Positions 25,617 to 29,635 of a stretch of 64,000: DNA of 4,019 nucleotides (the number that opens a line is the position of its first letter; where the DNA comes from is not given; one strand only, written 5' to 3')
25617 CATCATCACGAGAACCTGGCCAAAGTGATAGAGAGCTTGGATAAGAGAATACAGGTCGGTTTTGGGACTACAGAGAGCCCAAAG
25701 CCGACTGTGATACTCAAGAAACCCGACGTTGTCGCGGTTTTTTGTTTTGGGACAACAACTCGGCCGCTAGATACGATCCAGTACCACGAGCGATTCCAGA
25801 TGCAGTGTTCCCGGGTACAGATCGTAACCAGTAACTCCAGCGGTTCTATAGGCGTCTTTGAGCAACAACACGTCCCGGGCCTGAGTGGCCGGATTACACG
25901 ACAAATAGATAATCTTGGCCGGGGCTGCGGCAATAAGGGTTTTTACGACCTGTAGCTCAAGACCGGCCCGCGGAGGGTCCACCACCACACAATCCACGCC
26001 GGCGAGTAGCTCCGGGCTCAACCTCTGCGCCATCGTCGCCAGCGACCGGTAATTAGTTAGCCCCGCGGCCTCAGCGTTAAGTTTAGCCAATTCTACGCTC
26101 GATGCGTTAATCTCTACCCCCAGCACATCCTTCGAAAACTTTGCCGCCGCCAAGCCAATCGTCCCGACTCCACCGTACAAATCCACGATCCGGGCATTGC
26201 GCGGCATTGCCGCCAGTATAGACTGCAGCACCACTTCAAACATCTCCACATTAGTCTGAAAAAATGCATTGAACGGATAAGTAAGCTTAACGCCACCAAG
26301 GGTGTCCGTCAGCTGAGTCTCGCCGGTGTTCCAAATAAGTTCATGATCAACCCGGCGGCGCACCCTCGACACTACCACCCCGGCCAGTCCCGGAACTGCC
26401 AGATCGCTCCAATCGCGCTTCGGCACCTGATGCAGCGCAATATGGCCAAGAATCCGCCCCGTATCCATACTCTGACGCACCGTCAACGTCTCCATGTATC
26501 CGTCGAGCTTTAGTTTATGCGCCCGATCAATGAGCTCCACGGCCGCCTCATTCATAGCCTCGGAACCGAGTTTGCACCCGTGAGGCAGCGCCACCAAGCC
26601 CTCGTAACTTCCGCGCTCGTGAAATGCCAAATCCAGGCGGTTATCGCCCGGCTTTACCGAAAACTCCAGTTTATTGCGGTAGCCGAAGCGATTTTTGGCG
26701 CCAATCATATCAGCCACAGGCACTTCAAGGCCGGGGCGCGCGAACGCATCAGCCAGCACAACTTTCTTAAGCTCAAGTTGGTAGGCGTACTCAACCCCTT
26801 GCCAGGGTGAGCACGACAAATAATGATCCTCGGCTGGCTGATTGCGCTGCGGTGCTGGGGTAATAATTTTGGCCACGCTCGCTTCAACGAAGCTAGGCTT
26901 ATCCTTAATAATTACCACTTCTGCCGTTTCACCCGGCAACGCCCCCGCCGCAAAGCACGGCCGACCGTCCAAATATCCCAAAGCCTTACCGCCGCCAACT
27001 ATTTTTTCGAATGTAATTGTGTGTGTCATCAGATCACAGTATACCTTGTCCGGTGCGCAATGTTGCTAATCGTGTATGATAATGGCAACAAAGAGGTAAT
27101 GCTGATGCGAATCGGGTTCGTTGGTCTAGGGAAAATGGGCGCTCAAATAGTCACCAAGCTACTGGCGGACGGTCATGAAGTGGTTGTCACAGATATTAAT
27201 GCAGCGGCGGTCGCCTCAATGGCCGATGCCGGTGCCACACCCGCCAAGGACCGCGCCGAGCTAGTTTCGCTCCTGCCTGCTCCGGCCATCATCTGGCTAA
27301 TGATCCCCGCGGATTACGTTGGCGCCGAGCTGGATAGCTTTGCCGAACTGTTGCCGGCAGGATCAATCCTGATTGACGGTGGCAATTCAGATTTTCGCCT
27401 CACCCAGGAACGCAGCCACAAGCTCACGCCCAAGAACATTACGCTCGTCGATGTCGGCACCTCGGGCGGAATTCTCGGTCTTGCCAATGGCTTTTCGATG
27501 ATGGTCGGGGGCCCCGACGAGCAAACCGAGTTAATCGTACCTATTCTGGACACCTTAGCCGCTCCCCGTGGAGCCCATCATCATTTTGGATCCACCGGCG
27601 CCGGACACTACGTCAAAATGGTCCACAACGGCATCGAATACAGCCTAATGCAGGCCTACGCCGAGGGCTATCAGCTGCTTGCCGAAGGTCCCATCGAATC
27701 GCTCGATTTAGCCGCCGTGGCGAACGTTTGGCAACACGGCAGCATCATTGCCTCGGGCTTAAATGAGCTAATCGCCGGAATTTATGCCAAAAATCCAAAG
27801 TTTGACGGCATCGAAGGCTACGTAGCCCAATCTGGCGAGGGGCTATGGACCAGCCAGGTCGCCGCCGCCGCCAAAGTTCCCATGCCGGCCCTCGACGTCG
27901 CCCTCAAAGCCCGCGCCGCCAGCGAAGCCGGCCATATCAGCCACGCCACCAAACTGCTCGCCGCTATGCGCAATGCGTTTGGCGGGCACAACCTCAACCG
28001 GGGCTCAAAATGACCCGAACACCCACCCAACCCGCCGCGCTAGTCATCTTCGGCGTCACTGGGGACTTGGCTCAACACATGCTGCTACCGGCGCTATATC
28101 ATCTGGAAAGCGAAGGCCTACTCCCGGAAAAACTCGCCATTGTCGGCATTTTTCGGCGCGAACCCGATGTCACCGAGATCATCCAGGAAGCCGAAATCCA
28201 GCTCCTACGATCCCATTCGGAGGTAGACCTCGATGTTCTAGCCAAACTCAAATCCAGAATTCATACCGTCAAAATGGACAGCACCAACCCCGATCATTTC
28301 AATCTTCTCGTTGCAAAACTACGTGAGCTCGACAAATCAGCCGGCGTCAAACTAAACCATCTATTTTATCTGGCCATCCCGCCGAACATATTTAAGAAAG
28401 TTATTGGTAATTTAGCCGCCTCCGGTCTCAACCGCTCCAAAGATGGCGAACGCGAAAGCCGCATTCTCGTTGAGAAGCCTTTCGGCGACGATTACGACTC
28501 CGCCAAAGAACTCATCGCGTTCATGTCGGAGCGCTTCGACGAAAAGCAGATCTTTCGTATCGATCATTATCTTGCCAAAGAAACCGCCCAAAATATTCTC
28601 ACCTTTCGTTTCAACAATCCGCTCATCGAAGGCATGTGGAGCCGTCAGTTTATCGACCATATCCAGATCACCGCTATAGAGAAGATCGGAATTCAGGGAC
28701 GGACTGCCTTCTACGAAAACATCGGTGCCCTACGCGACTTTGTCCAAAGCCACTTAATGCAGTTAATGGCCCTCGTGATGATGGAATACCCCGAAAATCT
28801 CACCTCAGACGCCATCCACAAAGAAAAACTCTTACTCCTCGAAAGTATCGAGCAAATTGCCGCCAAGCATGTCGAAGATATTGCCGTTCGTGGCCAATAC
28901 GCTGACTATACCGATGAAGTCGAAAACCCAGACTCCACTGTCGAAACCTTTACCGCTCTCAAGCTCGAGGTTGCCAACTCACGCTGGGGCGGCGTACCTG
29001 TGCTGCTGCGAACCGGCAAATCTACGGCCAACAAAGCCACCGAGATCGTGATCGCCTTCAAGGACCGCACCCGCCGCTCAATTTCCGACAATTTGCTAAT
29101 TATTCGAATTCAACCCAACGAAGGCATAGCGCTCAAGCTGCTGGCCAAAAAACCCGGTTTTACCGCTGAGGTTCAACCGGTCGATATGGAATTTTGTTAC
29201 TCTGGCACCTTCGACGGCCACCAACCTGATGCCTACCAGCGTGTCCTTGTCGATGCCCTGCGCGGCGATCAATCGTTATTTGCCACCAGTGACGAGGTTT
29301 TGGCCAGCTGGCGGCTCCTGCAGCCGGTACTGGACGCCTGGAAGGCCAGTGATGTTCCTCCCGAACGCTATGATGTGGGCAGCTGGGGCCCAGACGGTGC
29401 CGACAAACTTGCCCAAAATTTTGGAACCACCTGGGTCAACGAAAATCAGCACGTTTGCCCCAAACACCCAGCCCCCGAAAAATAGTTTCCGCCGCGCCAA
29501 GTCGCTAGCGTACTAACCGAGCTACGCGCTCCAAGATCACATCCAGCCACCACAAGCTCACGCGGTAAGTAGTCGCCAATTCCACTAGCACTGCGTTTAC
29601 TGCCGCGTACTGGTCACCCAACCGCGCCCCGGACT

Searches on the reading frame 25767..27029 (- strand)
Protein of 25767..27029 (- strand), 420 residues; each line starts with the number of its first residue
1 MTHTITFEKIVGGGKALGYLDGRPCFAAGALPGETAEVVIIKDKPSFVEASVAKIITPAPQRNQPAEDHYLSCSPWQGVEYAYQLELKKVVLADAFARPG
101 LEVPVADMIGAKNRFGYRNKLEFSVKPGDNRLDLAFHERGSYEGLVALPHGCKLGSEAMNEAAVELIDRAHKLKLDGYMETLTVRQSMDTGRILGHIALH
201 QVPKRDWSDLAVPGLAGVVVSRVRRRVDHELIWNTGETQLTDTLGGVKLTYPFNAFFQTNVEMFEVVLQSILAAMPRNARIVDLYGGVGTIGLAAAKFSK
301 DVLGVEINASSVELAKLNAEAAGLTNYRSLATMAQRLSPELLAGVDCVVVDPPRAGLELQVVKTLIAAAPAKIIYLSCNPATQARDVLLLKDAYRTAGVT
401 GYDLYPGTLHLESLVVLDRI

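Call 9: search_protein_families(library=ncbifam, proteins=[window:25767-27029:-], max_evalue=0.00001)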
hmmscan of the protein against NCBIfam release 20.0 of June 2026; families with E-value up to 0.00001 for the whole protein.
window:25767-27029:- (420 aa): 8 families
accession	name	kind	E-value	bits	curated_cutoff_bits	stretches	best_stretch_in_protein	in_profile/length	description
TIGR00479.1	rumA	equivalog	8.8e-58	196.1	183.55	2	235-412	249-432/432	23S rRNA (uracil(1939)-C(5))-methyltransferase RlmD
NF009639.0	PRK13168.1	equivalog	4.6e-50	170.8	458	1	5-419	19-445/446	23S rRNA (uracil(1939)-C(5))-methyltransferase RlmD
NF002910.0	PRK03522.2-3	equivalog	8.2e-32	110.7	558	1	232-419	187-382/383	23S rRNA (uracil(747)-C(5))-methyltransferase RlmC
NF002909.0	PRK03522.2-1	equivalog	2.6e-27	96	553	1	232-419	185-373/374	23S rRNA (uracil(747)-C(5))-methyltransferase RlmC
TIGR02085.1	meth_trns_rumB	equivalog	4.9e-24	85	429.5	1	232-419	186-374/374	23S rRNA (uracil(747)-C(5))-methyltransferase RlmC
TIGR02143.1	trmA_only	equivalog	2.3e-21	76.2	334.65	1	81-419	2-351/352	tRNA (uridine(54)-C5)-methyltransferase TrmA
NF002913.0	PRK03522.2-6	equivalog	6.4e-09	35.6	537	1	342-419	264-340/342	23S rRNA (uracil(747)-C(5))-methyltransferase RlmC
TIGR03534.1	RF_mod_PrmC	equivalog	5.9e-07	29.2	199.1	1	265-353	74-165/253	peptide chain release factor N(5)-glutamine methyltransferase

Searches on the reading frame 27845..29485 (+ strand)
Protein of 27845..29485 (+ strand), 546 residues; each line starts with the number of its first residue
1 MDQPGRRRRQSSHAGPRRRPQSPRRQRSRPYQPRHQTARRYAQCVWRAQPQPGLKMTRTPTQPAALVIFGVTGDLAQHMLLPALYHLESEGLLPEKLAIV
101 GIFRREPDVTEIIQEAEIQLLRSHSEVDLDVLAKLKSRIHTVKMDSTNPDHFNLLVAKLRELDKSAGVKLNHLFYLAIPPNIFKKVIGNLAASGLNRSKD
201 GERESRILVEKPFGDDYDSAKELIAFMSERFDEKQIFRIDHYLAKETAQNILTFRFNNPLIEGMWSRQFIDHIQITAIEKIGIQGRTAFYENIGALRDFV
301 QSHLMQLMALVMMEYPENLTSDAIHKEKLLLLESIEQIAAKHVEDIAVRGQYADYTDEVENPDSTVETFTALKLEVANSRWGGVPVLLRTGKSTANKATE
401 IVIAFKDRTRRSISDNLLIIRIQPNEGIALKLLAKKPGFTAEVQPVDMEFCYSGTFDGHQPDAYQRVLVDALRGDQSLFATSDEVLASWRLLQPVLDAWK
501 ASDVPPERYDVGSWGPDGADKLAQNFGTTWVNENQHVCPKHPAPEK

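Call 9: search_protein_families(library=ncbifam, proteins=[window:27845-29485:+], max_evalue=0.00001)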
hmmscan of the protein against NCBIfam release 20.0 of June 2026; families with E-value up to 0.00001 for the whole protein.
window:27845-29485:+ (546 aa): 3 families
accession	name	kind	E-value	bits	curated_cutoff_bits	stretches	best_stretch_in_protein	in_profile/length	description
TIGR00871.1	zwf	equivalog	3.1e-150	501.1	400.6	1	63-531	2-484/486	glucose-6-phosphate dehydrogenase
NF009492.0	PRK12853.1-3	equivalog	3.1e-99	333.1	428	1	59-524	5-465/472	glucose-6-phosphate dehydrogenase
NF004331.0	PRK05722.2-1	equivalog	4.4e-51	174.5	622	1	66-502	6-402/425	glucose-6-phosphate dehydrogenase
